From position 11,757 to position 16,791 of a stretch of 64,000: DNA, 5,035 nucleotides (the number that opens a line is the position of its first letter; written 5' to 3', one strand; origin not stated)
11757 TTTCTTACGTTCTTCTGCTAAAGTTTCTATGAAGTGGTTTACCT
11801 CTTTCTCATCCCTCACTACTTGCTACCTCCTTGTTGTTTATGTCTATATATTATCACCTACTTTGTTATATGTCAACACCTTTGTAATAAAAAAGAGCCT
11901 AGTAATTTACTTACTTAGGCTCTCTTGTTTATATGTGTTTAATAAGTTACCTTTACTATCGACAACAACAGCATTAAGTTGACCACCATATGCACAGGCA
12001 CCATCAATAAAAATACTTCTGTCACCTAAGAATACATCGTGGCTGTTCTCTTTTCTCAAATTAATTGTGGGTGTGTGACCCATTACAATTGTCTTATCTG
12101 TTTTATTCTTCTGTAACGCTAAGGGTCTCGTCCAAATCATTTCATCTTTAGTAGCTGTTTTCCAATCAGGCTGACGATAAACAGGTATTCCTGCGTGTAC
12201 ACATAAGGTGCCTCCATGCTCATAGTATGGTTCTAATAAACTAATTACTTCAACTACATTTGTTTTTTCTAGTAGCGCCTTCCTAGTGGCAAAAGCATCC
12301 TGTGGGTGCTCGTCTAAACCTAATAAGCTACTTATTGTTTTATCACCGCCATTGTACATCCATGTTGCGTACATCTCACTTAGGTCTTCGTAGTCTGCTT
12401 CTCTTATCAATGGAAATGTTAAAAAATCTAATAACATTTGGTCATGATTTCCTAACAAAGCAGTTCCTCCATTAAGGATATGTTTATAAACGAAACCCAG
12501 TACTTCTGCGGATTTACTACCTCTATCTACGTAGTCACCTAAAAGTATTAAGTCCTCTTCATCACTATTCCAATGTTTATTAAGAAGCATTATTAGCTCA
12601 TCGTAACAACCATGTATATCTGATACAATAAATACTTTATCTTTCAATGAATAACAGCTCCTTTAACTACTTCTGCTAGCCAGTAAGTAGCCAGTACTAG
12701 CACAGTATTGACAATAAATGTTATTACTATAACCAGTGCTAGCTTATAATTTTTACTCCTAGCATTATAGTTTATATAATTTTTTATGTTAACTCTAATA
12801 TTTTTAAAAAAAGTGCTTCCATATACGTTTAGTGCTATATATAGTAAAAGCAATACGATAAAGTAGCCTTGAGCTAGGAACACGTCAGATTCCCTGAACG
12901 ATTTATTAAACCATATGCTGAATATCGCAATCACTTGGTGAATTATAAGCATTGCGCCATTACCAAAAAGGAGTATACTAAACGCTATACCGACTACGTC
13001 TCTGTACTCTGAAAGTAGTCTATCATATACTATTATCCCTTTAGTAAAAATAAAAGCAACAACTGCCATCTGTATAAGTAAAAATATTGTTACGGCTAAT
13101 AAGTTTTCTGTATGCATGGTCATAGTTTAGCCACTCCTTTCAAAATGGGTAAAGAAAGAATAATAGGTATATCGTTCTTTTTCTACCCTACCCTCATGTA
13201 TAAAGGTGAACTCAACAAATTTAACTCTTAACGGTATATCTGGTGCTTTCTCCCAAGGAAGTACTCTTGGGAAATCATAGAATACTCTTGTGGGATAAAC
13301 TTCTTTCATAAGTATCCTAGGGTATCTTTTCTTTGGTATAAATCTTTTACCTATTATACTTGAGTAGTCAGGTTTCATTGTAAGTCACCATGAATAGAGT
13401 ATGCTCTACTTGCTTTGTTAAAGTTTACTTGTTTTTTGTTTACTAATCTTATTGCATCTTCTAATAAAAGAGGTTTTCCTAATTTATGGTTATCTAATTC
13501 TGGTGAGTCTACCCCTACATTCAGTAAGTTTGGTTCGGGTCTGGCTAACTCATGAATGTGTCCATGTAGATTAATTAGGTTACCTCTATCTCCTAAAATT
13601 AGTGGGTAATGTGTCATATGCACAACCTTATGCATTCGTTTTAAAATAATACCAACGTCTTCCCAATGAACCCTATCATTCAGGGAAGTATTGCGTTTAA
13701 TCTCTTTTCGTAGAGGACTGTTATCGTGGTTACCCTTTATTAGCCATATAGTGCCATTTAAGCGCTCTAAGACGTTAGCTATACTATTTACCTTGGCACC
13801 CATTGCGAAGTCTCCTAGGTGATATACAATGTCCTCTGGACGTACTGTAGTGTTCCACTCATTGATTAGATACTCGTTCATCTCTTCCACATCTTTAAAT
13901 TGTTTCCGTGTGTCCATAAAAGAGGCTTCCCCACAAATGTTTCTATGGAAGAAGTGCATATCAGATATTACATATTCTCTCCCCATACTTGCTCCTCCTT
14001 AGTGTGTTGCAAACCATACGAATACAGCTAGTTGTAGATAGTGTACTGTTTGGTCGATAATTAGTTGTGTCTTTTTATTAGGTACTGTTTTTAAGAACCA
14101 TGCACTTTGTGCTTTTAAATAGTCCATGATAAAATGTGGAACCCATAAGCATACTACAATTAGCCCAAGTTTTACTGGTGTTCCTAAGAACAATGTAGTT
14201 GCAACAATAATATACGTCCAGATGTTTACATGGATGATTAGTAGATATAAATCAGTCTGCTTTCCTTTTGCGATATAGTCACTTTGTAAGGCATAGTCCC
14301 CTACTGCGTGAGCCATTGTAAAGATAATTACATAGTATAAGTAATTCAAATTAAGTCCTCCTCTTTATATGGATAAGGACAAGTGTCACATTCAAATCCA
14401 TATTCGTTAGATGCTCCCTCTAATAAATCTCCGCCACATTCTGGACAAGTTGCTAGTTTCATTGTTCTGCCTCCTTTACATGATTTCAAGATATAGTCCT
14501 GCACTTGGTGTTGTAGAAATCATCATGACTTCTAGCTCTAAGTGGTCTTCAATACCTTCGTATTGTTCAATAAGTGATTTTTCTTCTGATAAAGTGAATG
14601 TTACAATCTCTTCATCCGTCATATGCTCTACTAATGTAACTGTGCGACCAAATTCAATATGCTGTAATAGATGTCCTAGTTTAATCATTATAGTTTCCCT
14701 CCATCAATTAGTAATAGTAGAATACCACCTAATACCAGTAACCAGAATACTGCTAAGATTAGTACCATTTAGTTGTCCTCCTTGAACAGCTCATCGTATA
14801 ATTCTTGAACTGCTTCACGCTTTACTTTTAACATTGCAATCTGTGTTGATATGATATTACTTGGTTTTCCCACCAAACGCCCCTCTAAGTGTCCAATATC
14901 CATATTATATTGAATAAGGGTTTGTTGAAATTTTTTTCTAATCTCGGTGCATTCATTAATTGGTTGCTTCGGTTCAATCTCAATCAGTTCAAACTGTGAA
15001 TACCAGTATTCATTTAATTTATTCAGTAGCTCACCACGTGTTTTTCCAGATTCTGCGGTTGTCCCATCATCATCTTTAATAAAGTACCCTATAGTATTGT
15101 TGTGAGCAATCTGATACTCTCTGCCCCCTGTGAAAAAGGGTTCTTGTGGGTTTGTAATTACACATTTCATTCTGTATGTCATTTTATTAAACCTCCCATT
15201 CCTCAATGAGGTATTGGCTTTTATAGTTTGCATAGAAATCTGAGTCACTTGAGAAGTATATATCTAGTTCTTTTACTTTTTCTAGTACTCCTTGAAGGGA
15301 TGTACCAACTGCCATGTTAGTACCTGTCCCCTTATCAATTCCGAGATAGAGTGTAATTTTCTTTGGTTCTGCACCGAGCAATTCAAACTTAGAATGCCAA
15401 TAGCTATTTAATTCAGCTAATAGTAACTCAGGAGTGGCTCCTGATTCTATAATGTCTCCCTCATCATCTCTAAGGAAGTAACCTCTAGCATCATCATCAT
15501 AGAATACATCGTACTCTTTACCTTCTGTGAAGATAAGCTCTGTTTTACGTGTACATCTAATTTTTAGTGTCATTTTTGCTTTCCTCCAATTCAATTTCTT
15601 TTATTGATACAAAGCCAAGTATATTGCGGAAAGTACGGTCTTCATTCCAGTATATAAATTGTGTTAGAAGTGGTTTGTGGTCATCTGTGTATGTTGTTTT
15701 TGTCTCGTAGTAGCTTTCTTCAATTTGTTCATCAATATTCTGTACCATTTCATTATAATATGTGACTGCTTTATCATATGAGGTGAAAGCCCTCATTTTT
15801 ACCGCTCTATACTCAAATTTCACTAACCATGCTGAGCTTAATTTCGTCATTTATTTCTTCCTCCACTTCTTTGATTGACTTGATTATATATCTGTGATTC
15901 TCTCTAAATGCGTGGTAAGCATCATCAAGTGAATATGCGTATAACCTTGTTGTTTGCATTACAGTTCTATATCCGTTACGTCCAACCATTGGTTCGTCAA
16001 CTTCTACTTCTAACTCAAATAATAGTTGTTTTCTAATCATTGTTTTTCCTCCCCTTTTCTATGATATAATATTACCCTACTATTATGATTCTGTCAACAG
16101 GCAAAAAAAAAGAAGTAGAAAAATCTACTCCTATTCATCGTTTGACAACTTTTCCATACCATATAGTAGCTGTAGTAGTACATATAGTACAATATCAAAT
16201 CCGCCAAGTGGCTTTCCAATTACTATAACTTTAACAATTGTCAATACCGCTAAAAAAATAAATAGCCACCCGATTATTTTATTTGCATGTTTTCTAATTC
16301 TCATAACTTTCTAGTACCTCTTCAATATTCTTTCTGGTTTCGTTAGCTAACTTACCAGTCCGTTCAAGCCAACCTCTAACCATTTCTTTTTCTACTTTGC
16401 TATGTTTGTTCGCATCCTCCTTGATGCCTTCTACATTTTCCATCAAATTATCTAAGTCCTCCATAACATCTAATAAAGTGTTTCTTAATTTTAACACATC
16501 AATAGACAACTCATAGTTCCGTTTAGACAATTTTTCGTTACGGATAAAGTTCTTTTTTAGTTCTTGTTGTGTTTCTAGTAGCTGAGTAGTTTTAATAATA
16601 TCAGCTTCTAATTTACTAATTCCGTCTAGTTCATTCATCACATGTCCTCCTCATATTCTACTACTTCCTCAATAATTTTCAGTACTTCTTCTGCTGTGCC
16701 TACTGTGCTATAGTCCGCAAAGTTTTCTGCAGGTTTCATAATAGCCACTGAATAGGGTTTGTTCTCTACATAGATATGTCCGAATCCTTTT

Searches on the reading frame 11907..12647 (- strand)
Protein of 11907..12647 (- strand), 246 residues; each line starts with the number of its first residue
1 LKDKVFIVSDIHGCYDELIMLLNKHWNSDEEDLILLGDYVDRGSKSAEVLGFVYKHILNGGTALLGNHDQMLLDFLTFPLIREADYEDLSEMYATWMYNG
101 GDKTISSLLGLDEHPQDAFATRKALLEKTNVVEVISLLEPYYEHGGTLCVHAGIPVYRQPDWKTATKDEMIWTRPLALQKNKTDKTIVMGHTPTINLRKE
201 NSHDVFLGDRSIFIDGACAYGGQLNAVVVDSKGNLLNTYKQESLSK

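Call 38: search_protein_families(library=pfam, proteins=[window:11907-12647:-], max_evalue=0.01)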
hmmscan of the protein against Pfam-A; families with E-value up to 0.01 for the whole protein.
window:11907-12647:- (246 aa): 2 families
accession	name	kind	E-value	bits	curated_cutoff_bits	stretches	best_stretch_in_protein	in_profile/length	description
PF00149.33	Metallophos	-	5.1e-19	69.9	21.5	1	4-198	2-160/191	Calcineurin-like phosphoesterase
PF12850.12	Metallophos_2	-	0.0068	16.9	27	0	4-82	2-60/154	Calcineurin-like phosphoesterase superfamily domain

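Call 63: search_protein_families(library=phrogs, proteins=[window:11907-12647:-], max_evalue=0.001)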
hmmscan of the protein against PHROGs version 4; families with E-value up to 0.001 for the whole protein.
window:11907-12647:- (246 aa): 6 families
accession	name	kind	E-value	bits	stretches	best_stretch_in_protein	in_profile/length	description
phrog_20114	-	other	1.7e-63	213.8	1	1-128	1-129/131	phosphoesterase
phrog_246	-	other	1.1e-55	190.4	1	2-242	175-395/417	NinI-like serine-threonine phosphatase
phrog_8238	-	DNA, RNA and nucleotide metabolism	4.9e-12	45.7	1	3-231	172-380/737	RNA ligase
phrog_9096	-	unknown function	1.2e-08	36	1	4-77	14-85/157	-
phrog_28031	-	unknown function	2.1e-07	31.4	1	1-74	139-221/406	-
phrog_1649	-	other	0.00063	19.5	0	2-72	35-107/308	metallo-phosphoesterase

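Call 64: search_dna_similar(query=window:11907-12647:-, collection=phages, mode=protein, max_rows=30, rows=spread)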
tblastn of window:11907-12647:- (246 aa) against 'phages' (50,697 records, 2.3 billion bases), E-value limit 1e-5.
Records with a match: 997; places in all: 999; records where one place covers at least 80% of the query: 561.
Best place of each record, by identity: >=99% 1; 95-99% 33; 90-95% 3; 60-80% 29; <60% 931.
By first word of the organism name: Vibrio 295; Staphylococcus 263; Enterococcus 76; Klebsiella 74; Listeria 61; Escherichia 54; Salmonella 29; Caulobacter 26; Enterobacteria 18; Proteus 10; and 31 more.
By host as written in the record: - 348; Staphylococcus aureus 86; Listeria monocytogenes 49; Escherichia coli 42; Klebsiella pneumoniae 30; Enterococcus faecalis 23; Staphylococcus sp. 19; Staphylococcus carnosus TM300 17; and 197 more.
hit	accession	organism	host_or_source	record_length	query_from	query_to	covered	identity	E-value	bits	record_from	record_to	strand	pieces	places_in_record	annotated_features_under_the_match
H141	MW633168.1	Enterococcus phage MDA2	Enterococcus faecium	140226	1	246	100%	99.6%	2e-164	509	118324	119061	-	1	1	hypothetical protein (x2)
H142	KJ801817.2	Enterococcus phage ECP3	Enterococcus faecalis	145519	1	246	100%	94.8%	4e-132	495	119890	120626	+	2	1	putative serine/threonine protein phosphatase (x2) | hypothetical protein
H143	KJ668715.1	Listeria phage LMTA-34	Listeria monocytogenes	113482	4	235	94%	37.7%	1e-36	142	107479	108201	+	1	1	serine/threonine protein phosphatase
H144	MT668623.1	Listeria phage LP-Mix_6.1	Listeria monocytogenes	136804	4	235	94%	36.5%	3e-38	146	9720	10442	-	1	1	serine/threonine protein phosphatase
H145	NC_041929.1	Sinorhizobium phage phiM7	Sinorhizobium meliloti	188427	4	230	92%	31.0%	3e-16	83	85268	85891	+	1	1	NinI-like serine-threonine phosphatase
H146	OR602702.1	Staphylococcus phage vB_SauM-V1SA09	Staphylococcus aureus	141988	5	215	86%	31.6%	1e-15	81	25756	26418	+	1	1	serine/threonine protein phosphatase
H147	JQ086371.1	Enterobacteria phage HK225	Escherichia coli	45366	5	242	97%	26.0%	1e-7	57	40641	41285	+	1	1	NinI protein | hypothetical protein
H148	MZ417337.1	Staphylococcus phage PG-2021_47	Staphylococcus xylosus I2595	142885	5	209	83%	29.1%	2e-14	78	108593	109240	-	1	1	record has no annotation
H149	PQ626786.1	Staphylococcus phage Zeno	Staphylococcus aureus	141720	5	215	86%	28.0%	1e-13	76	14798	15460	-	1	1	serine/threonine protein phosphatase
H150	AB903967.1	Staphylococcus phage phiSA12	Staphylococcus aureus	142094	5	209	83%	28.4%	5e-13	74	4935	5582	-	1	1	serine/threonine protein phosphatase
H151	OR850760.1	Salmonella phage S.Inf 5-2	Salmonella enterica subsp. enterica ...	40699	5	233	93%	25.3%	2e-8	61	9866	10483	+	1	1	record has no annotation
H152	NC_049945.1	Stx2-converting phage Stx2a_WGPS6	Escherichia coli O157:H7 strain 990570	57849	5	233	93%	24.9%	2e-7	57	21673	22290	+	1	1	serine/threonine protein phosphatase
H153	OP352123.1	Staphylococcus phage SAML-150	Staphylococcus aureus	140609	5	209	83%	27.1%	1e-11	70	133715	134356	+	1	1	serine/threonine protein phosphatase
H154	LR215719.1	Staphylococcus phage Stab21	-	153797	5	209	83%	27.1%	2e-11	69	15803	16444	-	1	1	g037c: Serine/threonine protein phosphatase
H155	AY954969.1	Staphylococcus phage G1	-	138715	5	209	83%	26.6%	9e-11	67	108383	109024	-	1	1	ORF051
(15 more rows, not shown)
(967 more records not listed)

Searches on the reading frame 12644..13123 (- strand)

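Call 38: search_protein_families(library=pfam, proteins=[window:12644-13123:-], max_evalue=0.01)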
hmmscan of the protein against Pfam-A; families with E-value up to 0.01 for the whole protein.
window:12644-13123:- (159 aa): 0 families

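Call 63: search_protein_families(library=phrogs, proteins=[window:12644-13123:-], max_evalue=0.001)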
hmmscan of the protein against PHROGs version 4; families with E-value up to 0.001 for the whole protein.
window:12644-13123:- (159 aa): 1 family
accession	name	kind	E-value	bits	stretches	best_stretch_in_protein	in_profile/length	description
phrog_25394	-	unknown function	1.2e-101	338.2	1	1-159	1-159/159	-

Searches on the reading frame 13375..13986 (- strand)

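Call 38: search_protein_families(library=pfam, proteins=[window:13375-13986:-], max_evalue=0.01)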
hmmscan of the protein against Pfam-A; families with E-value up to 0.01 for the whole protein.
window:13375-13986:- (203 aa): 2 families
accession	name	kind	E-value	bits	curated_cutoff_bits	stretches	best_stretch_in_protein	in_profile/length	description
PF00149.33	Metallophos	-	9.3e-09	36.4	21.5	1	6-152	5-118/191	Calcineurin-like phosphoesterase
PF12850.12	Metallophos_2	-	8e-07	29.6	27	1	6-147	5-119/154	Calcineurin-like phosphoesterase superfamily domain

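Call 63: search_protein_families(library=phrogs, proteins=[window:13375-13986:-], max_evalue=0.001)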
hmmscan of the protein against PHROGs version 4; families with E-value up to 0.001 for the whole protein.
window:13375-13986:- (203 aa): 1 family
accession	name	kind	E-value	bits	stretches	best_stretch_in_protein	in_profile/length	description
phrog_547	-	other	4.4e-49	167.8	1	1-195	28-212/245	phosphoesterase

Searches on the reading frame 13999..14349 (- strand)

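Call 62: search_protein_families(library=pfam, proteins=[window:13999-14349:-], max_evalue=0.01)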
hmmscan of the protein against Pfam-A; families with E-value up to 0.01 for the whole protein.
window:13999-14349:- (116 aa): 1 family
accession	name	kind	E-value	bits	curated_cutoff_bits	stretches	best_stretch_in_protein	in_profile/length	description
PF11750.13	DUF3307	-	8.8e-15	55.3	23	1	8-112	3-107/127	Protein of unknown function (DUF3307)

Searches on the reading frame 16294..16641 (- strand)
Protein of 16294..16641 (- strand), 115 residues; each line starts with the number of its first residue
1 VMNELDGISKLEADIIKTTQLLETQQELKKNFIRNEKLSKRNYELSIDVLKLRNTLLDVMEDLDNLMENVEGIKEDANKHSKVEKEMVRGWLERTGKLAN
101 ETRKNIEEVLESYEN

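Call 62: search_protein_families(library=pfam, proteins=[window:16294-16641:-], max_evalue=0.01)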
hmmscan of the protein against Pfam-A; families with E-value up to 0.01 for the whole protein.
window:16294-16641:- (115 aa): 1 family
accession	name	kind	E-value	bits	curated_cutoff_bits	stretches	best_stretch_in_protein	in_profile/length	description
PF01544.23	CorA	-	0.005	16.6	27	1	4-79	149-224/292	CorA-like Mg2+ transporter protein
